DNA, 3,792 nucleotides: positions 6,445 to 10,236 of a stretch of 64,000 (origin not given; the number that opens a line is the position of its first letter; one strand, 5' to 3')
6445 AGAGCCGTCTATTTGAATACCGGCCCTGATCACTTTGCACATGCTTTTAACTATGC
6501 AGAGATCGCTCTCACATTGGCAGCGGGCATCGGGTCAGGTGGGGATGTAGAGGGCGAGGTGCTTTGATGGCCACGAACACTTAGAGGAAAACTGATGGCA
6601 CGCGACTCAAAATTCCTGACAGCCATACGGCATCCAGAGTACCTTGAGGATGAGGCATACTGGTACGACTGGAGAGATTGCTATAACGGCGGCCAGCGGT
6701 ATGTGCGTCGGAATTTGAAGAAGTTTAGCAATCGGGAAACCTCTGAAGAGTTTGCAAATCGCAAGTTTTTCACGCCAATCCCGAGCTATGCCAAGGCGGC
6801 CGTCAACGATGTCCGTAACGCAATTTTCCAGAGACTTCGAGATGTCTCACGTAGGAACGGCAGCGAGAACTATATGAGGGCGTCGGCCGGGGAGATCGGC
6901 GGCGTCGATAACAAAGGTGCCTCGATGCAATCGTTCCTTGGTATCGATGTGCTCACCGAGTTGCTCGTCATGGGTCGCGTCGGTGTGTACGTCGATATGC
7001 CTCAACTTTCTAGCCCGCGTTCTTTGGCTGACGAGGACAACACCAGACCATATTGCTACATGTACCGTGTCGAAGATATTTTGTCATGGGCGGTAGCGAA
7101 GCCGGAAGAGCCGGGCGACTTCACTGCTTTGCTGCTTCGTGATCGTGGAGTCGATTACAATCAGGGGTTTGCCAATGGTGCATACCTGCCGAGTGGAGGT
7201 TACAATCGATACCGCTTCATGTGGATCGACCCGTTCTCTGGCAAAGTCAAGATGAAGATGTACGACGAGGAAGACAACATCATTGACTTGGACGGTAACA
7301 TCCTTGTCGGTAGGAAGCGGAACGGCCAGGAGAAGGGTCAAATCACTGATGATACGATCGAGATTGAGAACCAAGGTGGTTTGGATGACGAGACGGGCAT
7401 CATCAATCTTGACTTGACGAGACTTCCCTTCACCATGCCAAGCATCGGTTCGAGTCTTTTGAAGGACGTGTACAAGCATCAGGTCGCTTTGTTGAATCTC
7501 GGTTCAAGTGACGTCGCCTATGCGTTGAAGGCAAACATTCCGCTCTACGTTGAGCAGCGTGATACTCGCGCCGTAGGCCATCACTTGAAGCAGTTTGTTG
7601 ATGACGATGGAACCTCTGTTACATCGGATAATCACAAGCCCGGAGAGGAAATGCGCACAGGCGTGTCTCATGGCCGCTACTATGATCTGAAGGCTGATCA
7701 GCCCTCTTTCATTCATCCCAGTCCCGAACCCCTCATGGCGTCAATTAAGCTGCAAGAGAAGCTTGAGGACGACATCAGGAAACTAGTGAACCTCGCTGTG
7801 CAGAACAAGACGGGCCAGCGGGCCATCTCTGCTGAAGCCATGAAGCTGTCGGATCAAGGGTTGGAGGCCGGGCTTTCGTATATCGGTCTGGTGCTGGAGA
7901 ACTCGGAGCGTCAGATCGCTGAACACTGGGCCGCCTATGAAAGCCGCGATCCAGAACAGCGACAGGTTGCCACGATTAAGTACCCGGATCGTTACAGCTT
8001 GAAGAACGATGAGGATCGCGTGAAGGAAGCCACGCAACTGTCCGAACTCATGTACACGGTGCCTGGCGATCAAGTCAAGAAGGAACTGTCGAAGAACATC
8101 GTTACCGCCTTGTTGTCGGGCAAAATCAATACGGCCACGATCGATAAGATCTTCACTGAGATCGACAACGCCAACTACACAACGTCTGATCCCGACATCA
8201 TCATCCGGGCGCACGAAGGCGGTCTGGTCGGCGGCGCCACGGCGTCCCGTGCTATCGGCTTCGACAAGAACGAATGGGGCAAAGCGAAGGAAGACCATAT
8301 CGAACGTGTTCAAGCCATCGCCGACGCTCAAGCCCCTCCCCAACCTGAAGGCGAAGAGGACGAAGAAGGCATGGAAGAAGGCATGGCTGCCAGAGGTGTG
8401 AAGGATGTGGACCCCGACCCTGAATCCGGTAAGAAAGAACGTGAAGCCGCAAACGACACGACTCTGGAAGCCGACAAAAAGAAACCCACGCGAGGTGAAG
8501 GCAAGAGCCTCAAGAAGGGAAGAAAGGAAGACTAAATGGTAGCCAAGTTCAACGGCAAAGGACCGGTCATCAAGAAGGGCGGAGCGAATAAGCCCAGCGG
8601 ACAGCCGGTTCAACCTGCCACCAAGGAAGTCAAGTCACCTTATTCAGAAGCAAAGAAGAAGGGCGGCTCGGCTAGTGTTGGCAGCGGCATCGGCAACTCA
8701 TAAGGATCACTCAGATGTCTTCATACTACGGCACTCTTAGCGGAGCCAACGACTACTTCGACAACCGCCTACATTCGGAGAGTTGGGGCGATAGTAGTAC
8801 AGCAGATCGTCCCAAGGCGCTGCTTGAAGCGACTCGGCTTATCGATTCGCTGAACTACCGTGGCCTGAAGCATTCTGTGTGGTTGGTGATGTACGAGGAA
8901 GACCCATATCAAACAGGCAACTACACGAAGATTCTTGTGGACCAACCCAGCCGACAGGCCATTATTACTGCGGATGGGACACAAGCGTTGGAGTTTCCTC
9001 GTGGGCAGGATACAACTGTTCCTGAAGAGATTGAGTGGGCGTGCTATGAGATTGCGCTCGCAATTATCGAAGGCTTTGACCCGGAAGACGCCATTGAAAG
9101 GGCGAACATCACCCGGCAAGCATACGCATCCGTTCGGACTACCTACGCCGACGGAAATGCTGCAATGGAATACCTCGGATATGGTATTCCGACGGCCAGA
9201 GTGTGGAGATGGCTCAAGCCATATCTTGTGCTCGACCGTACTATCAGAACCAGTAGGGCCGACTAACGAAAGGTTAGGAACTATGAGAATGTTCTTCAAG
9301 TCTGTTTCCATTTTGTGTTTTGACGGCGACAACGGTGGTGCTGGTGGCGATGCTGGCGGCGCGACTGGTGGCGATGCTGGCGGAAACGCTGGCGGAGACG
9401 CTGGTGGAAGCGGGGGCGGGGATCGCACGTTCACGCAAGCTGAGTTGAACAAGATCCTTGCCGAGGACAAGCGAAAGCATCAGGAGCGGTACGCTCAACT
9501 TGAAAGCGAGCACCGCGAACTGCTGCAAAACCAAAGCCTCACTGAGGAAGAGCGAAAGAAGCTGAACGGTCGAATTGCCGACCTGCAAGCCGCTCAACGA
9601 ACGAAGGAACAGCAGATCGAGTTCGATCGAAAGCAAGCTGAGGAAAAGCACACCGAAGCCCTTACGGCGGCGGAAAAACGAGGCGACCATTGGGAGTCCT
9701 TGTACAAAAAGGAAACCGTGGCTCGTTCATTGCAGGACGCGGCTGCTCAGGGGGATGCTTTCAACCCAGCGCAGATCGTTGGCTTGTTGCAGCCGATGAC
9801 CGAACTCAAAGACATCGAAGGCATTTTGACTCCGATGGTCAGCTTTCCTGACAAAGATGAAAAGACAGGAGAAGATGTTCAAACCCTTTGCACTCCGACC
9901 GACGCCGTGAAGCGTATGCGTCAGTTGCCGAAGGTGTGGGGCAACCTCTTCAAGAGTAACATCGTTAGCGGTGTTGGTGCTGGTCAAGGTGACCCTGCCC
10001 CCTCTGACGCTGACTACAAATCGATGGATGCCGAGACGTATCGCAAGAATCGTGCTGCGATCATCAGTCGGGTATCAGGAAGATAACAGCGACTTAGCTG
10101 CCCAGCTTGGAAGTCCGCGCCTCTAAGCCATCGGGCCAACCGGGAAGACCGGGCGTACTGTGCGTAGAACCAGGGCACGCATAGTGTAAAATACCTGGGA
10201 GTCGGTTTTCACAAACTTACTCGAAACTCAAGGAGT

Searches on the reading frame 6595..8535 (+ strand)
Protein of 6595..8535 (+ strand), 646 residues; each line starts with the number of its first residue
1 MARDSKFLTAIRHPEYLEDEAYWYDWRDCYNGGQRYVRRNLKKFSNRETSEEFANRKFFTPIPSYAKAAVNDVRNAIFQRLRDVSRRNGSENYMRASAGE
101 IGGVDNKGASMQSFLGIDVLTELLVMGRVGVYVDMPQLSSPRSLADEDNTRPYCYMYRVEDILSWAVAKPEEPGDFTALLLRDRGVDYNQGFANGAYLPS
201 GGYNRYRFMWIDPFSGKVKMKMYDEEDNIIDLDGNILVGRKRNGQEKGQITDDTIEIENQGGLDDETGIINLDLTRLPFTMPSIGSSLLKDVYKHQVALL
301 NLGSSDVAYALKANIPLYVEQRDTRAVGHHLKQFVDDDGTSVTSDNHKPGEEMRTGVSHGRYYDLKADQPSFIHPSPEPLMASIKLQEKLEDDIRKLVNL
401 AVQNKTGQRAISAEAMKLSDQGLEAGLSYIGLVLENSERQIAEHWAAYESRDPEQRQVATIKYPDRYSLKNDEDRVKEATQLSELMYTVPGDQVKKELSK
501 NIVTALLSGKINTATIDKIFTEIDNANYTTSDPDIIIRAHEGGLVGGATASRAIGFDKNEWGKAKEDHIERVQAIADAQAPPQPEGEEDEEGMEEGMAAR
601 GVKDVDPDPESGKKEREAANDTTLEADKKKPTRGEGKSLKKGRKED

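Call 11: search_protein_families(library=phrogs, proteins=[window:6595-8535:+], max_evalue=0.001)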
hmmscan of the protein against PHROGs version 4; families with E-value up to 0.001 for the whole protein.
window:6595-8535:+ (646 aa): 2 families
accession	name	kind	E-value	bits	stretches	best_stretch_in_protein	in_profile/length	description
phrog_145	-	head and packaging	1.7e-30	107.3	2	9-211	10-203/493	portal protein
phrog_12458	-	unknown function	0.00054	20.4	0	8-160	29-180/265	-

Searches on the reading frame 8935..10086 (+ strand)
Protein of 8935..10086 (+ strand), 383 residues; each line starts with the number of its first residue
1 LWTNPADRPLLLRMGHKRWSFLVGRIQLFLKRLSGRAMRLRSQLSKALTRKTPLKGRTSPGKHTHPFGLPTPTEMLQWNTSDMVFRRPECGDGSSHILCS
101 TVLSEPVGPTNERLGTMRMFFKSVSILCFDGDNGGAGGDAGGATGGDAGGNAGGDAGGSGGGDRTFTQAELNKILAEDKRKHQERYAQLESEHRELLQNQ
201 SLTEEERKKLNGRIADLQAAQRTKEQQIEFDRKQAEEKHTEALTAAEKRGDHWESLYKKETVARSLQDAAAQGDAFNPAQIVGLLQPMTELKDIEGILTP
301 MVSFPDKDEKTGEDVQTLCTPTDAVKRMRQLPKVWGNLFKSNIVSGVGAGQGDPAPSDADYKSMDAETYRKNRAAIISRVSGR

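Call 11: search_protein_families(library=phrogs, proteins=[window:8935-10086:+], max_evalue=0.001)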
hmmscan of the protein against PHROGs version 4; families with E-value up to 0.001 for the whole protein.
window:8935-10086:+ (383 aa): 3 families
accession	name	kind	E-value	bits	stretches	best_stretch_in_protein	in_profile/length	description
phrog_2303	-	head and packaging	3.3e-06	28.1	1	131-245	15-122/219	head scaffolding protein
phrog_206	-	head and packaging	9.3e-05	23.3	1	179-365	37-241/263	head scaffolding protein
phrog_1793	-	head and packaging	0.00022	22.4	1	136-264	17-111/193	head scaffolding protein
